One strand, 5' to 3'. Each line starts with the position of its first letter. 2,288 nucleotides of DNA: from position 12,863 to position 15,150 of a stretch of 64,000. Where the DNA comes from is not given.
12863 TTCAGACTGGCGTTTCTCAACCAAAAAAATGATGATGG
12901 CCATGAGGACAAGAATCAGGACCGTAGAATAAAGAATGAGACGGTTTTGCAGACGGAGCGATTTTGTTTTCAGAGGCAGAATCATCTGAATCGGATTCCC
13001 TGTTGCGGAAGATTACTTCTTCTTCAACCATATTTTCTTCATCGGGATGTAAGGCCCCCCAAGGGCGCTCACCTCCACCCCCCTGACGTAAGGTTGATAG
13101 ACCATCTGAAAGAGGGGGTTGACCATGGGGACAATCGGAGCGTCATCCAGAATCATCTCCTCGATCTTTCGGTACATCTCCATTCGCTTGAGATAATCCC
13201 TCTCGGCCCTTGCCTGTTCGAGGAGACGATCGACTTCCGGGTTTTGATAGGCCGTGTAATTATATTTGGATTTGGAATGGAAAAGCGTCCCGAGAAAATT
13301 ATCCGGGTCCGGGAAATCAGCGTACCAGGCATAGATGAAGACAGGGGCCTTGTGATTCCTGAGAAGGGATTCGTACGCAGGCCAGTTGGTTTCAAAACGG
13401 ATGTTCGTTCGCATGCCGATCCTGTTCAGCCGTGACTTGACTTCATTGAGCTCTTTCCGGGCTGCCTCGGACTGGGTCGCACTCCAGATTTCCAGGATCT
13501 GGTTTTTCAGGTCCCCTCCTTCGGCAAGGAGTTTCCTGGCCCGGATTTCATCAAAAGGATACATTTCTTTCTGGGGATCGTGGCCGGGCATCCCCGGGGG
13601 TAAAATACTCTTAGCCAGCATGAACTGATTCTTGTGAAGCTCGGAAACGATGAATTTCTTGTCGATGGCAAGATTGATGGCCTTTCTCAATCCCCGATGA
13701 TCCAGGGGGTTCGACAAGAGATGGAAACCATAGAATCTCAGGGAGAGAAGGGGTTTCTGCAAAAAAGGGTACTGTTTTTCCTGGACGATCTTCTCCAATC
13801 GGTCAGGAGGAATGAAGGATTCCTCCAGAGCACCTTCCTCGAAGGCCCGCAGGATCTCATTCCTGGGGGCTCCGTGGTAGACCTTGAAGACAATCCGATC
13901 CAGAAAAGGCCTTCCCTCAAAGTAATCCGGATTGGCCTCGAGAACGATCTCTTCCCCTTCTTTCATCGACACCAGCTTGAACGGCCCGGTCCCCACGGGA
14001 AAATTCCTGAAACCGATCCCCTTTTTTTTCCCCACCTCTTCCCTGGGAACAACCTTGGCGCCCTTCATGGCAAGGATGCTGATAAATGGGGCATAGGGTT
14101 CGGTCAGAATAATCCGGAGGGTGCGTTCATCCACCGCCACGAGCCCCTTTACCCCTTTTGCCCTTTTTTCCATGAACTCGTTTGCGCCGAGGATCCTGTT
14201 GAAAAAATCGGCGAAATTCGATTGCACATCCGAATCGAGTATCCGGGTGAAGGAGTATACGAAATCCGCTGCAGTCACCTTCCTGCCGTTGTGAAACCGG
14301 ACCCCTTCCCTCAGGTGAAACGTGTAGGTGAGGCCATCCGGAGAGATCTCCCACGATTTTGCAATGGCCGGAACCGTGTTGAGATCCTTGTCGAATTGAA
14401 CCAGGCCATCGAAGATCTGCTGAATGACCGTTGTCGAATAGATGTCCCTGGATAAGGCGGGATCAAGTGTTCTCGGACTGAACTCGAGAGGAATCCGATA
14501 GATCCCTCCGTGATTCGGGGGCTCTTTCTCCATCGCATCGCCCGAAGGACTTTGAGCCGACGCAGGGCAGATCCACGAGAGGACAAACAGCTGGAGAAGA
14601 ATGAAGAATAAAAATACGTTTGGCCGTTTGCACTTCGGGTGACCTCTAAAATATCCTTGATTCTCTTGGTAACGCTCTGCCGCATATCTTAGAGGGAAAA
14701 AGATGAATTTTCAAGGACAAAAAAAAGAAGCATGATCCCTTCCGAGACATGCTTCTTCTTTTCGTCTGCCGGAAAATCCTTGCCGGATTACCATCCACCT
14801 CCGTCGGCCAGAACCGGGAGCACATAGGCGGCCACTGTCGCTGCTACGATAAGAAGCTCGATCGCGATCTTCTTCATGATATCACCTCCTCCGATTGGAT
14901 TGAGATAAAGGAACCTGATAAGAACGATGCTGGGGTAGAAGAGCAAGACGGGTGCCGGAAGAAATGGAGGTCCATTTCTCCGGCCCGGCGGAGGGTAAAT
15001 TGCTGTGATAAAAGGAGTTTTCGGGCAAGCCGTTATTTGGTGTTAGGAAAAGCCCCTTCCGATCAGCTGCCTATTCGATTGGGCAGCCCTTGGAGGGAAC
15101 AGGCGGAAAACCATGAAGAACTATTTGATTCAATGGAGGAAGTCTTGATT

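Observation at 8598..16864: Candidate autoinducing-peptide circuit: sigma54 activator, Sec-leader/pentapeptide micro-gene, orphan OppA-like binding protein and kinase relay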

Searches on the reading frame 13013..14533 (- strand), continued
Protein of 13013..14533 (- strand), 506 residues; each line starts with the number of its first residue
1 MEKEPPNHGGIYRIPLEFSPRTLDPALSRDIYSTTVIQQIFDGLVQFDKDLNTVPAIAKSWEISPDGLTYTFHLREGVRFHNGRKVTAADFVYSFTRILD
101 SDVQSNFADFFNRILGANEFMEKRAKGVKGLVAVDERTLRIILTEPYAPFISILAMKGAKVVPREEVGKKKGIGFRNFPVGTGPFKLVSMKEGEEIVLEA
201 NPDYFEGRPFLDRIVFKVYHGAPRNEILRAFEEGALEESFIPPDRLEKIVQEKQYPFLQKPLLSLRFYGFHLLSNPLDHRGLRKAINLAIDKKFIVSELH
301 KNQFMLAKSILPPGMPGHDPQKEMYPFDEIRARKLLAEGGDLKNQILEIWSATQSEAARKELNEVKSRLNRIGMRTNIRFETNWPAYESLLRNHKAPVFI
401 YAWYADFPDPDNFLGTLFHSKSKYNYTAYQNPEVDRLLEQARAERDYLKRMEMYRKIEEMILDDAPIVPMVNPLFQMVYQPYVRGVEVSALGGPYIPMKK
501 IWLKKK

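Call 50: find_homologous_proteins(query=L015:6001-7494:+, max_evalue=1e-80)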
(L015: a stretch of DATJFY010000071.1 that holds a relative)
Query L015:6001-7494:+ (498 aa): 2081 proteins with E <= 1e-80 among 8000 candidates; the best 120 are listed.
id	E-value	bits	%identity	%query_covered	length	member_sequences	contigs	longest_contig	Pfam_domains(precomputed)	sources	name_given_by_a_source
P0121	0.0e+0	1095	95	100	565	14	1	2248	PF00496.28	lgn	-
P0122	0.0e+0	1067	92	100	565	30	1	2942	PF00496.28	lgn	-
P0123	1.4e-291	986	84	100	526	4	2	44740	PF00496.28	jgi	jgi:oligopeptide transport system substrate-binding protein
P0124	3.1e-290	981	83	100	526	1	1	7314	PF00496.28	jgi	jgi:peptide/nickel transport system substrate-binding protein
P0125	5.1e-285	964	83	100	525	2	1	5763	PF00496.28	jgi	jgi:peptide/nickel transport system substrate-binding protein/oligopeptide transport system substrat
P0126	1.3e-252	857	72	100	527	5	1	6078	PF00496.28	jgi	-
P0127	1.3e-251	854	72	100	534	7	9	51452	PF00496.28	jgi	jgi:peptide/nickel transport system substrate-binding protein/oligopeptide transport system substrat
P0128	2.0e-249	846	72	100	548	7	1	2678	PF00496.28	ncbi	-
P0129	8.5e-247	838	70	100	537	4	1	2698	PF00496.28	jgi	-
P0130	1.3e-246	837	70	100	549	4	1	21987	PF00496.28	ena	-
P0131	1.6e-246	837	71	100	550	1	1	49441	PF00496.28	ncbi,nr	ncbi:MAG: ABC transporter substrate-binding protein [Candidatus Rokubacteria bacterium]|nr:ABC trans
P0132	4.9e-246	835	70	100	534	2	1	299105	PF00496.28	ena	-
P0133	6.5e-246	835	71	100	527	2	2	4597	PF00496.28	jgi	jgi:peptide/nickel transport system substrate-binding protein/oligopeptide transport system substrat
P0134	7.6e-246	835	70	100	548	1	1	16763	PF00496.28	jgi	jgi:peptide/nickel transport system substrate-binding protein/oligopeptide transport system substrat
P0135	1.2e-244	831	70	100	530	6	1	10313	PF00496.28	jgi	jgi:peptide/nickel transport system substrate-binding protein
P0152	3.8e-240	816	69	100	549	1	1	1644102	PF00496.28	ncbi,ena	-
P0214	1.8e-221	754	64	100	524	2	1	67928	PF00496.28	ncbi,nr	ncbi:MAG TPA: ABC transporter substrate-binding protein [Methylomirabilota bacterium]|nr:ABC transpo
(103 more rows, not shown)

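Call 51: find_encoding_contigs(protein=P0131, flank=6000, max_places=1)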
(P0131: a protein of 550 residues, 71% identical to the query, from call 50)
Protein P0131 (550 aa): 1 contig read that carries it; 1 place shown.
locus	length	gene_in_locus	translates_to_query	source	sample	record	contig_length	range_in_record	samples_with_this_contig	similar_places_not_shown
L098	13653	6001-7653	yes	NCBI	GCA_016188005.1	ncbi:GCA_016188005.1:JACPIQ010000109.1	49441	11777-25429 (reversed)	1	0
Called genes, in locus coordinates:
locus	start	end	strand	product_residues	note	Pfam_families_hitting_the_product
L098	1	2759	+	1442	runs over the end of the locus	PF03924:CHASE, PF01590:GAF, PF13185:GAF_2, PF01590:GAF, PF13185:GAF_2, PF13492:GAF_3, PF01590:GAF, PF13185:GAF_2, +8 more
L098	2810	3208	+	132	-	PF01894:YjbQ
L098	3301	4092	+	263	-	-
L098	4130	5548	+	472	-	PF00072:Response_reg, PF00158:Sigma54_activat, PF13191:AAA_16 (weak), PF14532:Sigma54_activ_2, PF00004:AAA (faint), PF07728:AAA_5, PF25601:AAA_lid_14, PF02954:HTH_8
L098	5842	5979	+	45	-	-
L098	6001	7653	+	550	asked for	PF00496:SBP_bac_5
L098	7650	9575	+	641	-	PF17203:sCache_3_2, PF00672:HAMP, PF00989:PAS, PF08448:PAS_4, PF13426:PAS_9, PF00512:HisKA, PF02518:HATPase_c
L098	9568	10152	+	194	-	PF00072:Response_reg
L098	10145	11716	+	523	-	PF08448:PAS_4 (faint), PF13188:PAS_8 (weak), PF13426:PAS_9, PF00512:HisKA, PF02518:HATPase_c, PF00072:Response_reg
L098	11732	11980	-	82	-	-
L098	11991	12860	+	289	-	PF02129:Peptidase_S15 (weak), PF00561:Abhydrolase_1, PF02230:Abhydrolase_2 (faint), PF12146:Hydrolase_4 (faint), PF12697:Abhydrolase_6, PF00326:Peptidase_S9, PF01738:DLH (weak)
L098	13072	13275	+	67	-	PF01614:IclR_C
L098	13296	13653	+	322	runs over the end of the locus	PF04909:Amidohydro_2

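Call 52: find_encoding_contigs(protein=P0152, flank=6000, max_places=1)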
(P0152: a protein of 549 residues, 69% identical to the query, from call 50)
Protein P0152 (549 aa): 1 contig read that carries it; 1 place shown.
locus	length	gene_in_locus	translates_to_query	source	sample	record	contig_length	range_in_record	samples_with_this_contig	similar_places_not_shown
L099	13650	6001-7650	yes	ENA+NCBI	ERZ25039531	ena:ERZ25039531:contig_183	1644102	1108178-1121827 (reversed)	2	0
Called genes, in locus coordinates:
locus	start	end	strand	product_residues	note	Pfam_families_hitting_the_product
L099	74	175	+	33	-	-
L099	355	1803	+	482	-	PF00672:HAMP, PF00512:HisKA, PF02518:HATPase_c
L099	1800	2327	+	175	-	-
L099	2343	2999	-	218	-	PF01464:SLT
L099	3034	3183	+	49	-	-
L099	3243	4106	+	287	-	-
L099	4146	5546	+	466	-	PF00072:Response_reg, PF00158:Sigma54_activat, PF14532:Sigma54_activ_2, PF00004:AAA (weak), PF07728:AAA_5, PF25601:AAA_lid_14, PF02954:HTH_8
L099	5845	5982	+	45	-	-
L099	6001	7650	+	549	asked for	PF00496:SBP_bac_5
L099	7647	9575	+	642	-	PF17203:sCache_3_2, PF00672:HAMP, PF00989:PAS, PF08448:PAS_4, PF13426:PAS_9, PF00512:HisKA, PF02518:HATPase_c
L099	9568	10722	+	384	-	PF02518:HATPase_c, PF00072:Response_reg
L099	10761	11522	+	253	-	PF03372:Exo_endo_phos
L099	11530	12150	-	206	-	PF05494:MlaC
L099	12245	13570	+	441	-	PF01266:DAO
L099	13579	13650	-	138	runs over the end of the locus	PF00027:cNMP_binding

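Call 53: find_encoding_contigs(protein=P0214, flank=6000, max_places=1)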
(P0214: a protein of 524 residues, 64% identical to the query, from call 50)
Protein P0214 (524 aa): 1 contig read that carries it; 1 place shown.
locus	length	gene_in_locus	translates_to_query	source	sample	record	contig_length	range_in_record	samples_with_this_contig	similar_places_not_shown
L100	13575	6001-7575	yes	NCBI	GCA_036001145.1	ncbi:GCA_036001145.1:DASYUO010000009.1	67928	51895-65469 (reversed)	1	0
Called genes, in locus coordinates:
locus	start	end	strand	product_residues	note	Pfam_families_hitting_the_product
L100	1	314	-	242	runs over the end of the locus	PF02463:SMC_N (faint), PF13555:AAA_29 (faint), PF13476:AAA_23 (weak), PF00005:ABC_tran, PF13401:AAA_22 (weak), PF13304:AAA_21 (weak)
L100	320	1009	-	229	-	PF00528:BPD_transp_1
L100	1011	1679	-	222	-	PF00528:BPD_transp_1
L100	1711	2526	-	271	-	PF00497:SBP_bac_3, PF10613:Lig_chan-Glu_bd (weak)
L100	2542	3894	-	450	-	PF00202:Aminotran_3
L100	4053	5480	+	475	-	PF00072:Response_reg, PF00158:Sigma54_activat, PF01078:Mg_chelatase (faint), PF14532:Sigma54_activ_2, PF07724:AAA_2 (weak), PF07728:AAA_5, PF25601:AAA_lid_14, PF02954:HTH_8, +1 more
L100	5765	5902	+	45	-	-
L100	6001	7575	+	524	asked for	PF00496:SBP_bac_5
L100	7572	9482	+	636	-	PF17203:sCache_3_2, PF00672:HAMP, PF00989:PAS, PF08448:PAS_4, PF13426:PAS_9, PF00512:HisKA, PF02518:HATPase_c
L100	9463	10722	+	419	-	PF00512:HisKA (weak), PF02518:HATPase_c, PF00072:Response_reg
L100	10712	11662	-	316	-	PF02653:BPD_transp_2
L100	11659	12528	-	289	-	PF02653:BPD_transp_2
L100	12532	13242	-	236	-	PF00005:ABC_tran, PF13304:AAA_21 (faint)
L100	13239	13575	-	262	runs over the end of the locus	PF00005:ABC_tran, PF13304:AAA_21 (faint), PF12399:BCA_ABC_TP_C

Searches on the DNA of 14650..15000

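Call 72: search_rna_families(source=window, start=14650, end=15000, threshold=evalue, max_evalue=1)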
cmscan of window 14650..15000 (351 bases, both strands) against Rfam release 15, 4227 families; matches with E-value up to 1: 2.
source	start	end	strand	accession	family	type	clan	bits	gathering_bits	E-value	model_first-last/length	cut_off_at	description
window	14716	14766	-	RF03469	mir-1179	Gene; miRNA;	-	17.4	80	0.75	1-82/82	no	mir-1179 microRNA precursor family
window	14650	14769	+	RF00586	SNORA12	Gene; snRNA; snoRNA; HACA-box;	-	16.6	45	0.41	13-148/148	5'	Small nucleolar RNA SNORA12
